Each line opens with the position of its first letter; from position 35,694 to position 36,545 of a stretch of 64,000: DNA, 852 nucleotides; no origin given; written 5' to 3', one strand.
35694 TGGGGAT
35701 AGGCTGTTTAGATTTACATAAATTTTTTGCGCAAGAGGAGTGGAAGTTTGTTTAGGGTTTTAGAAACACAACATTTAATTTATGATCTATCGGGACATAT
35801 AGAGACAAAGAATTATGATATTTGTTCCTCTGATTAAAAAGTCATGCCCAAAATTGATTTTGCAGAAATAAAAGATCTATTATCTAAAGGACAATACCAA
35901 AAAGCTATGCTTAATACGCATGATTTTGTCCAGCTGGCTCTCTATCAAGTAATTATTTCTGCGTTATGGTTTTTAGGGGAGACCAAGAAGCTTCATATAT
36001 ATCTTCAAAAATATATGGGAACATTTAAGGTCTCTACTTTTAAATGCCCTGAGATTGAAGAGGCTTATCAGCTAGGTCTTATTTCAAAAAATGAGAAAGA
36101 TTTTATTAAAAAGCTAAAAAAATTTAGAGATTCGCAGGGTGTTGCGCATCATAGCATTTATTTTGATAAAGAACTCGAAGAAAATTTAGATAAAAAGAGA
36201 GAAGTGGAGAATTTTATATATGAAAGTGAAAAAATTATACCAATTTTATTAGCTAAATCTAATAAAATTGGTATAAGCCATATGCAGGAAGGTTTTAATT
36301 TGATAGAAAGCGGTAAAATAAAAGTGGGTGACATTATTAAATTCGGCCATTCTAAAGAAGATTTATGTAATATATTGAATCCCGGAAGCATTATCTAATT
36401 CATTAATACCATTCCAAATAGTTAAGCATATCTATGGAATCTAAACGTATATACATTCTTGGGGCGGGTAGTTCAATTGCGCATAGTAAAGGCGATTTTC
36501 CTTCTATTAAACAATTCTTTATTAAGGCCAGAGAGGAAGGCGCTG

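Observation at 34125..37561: HTH-ImmA/IrrE + DUF4411 (PIN-like) + unknown 184 aa protein + minimal stand-alone SIR2: four co-directional genes that look like a defence locus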

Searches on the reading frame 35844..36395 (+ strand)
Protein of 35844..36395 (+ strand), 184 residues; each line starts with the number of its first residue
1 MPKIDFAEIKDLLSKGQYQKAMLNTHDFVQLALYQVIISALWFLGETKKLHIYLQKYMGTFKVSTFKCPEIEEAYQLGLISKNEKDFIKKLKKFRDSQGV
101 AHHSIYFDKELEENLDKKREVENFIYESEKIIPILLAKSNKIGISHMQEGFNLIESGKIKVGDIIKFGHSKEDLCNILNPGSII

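Call 3: search_protein_families(library=pfam, proteins=[window:35844-36395:+], max_evalue=0.1)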
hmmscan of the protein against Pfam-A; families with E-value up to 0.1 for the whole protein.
window:35844-36395:+ (184 aa): 0 families

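Call 4: search_protein_families(library=padloc, proteins=[window:35844-36395:+], max_evalue=0.1)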
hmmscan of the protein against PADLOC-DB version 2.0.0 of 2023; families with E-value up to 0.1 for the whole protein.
window:35844-36395:+ (184 aa): 0 families

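Call 5: search_protein_families(library=ncbifam, proteins=[window:35844-36395:+], max_evalue=0.1)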
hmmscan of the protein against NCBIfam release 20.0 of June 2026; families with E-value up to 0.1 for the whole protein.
window:35844-36395:+ (184 aa): 0 families

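Call 7: find_homologous_proteins(query=window:35844-36395:+)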
Query window:35844-36395:+ (184 aa): 4 proteins with E <= 0.001 among 254 candidates.
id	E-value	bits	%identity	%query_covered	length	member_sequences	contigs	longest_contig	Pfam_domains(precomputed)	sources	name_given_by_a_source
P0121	3.9e-115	400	100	100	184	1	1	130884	-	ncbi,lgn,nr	ncbi:MAG: hypothetical protein Q8L26_08000 [Candidatus Omnitrophota bacterium]|nr:hypothetical prote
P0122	7.8e-67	243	64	97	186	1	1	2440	-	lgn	-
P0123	1.7e-60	222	67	86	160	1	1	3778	-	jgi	jgi:hypothetical protein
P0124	5.0e-50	188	56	97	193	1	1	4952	-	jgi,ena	-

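Call 32: find_encoding_contigs(protein=P0124, flank=5000)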
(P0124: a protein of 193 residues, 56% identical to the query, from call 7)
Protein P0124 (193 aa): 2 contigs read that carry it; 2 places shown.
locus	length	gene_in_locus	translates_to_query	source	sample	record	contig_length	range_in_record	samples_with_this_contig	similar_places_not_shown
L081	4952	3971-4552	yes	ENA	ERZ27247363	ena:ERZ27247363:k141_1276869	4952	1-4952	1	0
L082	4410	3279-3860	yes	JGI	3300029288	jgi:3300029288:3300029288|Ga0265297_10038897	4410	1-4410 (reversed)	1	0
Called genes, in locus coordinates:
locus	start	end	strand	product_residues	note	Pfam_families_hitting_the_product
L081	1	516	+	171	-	?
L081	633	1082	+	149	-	-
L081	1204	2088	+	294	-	PF13365:Trypsin_2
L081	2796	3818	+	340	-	-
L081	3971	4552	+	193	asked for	-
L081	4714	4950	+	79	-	?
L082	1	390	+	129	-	?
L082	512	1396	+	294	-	PF13365:Trypsin_2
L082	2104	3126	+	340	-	-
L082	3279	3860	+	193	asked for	-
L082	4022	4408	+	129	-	?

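Call 33: find_encoding_contigs(protein=P0123, flank=5000)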
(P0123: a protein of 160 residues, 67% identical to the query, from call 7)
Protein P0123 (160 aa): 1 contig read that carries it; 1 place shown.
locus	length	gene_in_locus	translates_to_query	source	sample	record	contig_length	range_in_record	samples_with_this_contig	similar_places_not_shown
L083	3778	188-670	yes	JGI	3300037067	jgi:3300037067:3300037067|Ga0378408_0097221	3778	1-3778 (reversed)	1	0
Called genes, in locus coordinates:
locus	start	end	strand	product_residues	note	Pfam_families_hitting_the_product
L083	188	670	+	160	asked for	-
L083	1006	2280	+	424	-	PF02195:ParB_N, PF01555:N6_N4_Mtase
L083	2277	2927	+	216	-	-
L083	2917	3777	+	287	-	?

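Call 34: find_encoding_contigs(protein=P0122, flank=5000)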
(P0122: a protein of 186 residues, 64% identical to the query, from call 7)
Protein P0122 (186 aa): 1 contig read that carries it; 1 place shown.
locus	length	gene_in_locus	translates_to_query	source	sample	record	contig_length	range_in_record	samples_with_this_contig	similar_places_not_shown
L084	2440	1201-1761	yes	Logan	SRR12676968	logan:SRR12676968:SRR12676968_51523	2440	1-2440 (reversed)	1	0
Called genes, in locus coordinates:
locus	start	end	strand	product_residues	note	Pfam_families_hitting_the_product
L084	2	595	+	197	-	?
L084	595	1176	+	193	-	-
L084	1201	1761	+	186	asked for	-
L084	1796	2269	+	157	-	-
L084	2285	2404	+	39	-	-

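Call 50: predict_structure(alignment_id=A4)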
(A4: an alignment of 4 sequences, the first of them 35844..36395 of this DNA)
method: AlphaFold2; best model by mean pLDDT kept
length: 184 residues; sequences in the alignment: 4
mean_pLDDT: 85.2   pTM: 0.82
mean pLDDT of the five models: 85.2, 84.3, 83.0, 82.1, 81.8
residues with pLDDT >= 90: 91; 70-90: 69; 50-70: 19; < 50: 5
segments of 3 or more residues with pLDDT < 50: 1-3
pLDDT, mean of each block of 10 residues (from residue 1): 69 90 90 93 90 79 67 93 95 77 76 90 93 94 92 89 81 90 52
secondary structure, 60 per line:
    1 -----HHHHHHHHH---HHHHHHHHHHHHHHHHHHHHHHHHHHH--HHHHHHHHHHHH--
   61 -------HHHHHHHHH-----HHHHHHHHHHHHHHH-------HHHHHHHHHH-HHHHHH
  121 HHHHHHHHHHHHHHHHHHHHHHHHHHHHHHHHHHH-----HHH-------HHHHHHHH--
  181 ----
elements in order: H6-14 H18-44 H47-58 H68-76 H82-96 H104-113 H115-155 H171-178

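Call 61: search_solved_structures(query=A4, max_evalue=10, show_alignments=3)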
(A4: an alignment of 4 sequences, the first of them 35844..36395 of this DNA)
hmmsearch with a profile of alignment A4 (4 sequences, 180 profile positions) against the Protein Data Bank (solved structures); distinct sequences matched with E-value up to 10: 4.
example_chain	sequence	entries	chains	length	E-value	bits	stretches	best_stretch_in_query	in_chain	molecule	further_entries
3k4x_A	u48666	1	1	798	0.0048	20.1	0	127-165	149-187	Proliferating cell nuclear antigen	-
9v2w_J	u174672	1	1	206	0.7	13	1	68-98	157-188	Transcriptional regulatory protein RXT2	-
9v2v_J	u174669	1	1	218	0.74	12.9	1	68-98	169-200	Transcriptional regulatory protein RXT2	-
8e55_A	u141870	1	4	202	5.8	10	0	106-137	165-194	SG135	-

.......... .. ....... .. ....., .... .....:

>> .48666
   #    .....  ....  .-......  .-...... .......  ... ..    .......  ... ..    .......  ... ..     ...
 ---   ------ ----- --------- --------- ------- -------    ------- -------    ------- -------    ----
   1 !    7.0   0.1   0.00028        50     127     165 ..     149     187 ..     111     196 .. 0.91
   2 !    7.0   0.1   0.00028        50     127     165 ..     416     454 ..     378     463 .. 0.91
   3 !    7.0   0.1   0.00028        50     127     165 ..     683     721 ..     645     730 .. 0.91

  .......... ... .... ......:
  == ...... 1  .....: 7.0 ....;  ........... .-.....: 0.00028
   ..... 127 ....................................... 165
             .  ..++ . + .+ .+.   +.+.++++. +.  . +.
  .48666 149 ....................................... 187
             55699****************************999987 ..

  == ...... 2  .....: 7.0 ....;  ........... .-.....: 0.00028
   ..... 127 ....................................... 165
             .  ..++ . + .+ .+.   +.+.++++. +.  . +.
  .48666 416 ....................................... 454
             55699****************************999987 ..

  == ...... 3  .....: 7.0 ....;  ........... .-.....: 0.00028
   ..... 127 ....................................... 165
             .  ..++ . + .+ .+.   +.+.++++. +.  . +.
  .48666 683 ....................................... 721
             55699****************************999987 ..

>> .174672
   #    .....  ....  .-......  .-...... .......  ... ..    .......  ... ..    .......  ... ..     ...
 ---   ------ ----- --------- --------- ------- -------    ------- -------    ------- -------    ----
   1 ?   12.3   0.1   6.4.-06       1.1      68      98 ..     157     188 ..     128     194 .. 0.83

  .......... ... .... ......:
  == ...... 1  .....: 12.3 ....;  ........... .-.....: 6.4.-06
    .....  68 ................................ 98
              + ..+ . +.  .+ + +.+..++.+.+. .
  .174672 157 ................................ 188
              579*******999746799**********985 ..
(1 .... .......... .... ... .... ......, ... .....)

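Call 62: search_protein_families(library=pfam, alignment_id=A4, max_evalue=10)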
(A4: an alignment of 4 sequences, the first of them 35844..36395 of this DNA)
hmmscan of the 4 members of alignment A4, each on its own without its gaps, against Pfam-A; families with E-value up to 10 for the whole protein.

A. member 1, window:35844-36395:+ (184 aa): 1 family
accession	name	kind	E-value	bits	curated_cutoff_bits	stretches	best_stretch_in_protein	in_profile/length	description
PF05168.19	HEPN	-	0.11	13.1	22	1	5-132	11-111/117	HEPN domain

B. families by the number of members that match (of 4 scanned): 6 families
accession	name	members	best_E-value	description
PF14355.11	Abi_C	2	0.0039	Abortive infection C-terminus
PF18734.6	HEPN_AbiU2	1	2e-05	AbiU2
PF17263.7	DUF5329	1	0.026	Family of unknown function (DUF5329)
PF05168.19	HEPN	1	0.11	HEPN domain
PF07126.18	ZapC_C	1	0.11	Cell-division protein ZapC, C-terminal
PF11790.14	Glyco_hydro_cc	1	0.14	Glycosyl hydrolase catalytic core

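Call 73: search_dna_similar(query=window:35844-36395:+, collection=phages, mode=protein, max_evalue=0.01, max_rows=10)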
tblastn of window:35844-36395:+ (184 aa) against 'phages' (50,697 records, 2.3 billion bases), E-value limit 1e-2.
No match.

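Call 106: search_protein_families(library=pfam, proteins=[P0122, P0123, P0124], max_evalue=1)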
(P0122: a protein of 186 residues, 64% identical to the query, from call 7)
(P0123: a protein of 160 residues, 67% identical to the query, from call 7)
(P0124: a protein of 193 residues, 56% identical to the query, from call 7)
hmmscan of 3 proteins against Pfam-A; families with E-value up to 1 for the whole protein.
P0122 (186 aa): 2 families
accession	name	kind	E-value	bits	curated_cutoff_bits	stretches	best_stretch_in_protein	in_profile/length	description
PF07126.18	ZapC_C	-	0.11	13.1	27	1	144-170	47-73/81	Cell-division protein ZapC, C-terminal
PF11790.14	Glyco_hydro_cc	-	0.14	12.2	21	1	38-114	139-217/237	Glycosyl hydrolase catalytic core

P0123 (160 aa): 2 families
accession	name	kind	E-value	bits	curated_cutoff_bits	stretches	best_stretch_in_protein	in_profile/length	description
PF17263.7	DUF5329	-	0.026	15.2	27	1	56-105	11-58/95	Family of unknown function (DUF5329)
PF14355.11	Abi_C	-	0.036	14.6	24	1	88-130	16-59/83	Abortive infection C-terminus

P0124 (193 aa): 2 families
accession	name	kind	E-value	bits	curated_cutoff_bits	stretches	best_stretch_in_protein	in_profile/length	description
PF18734.6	HEPN_AbiU2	-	2e-05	24.6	26.8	1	92-165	110-178/193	AbiU2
PF14355.11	Abi_C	-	0.0039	17.7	24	1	122-163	16-57/83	Abortive infection C-terminus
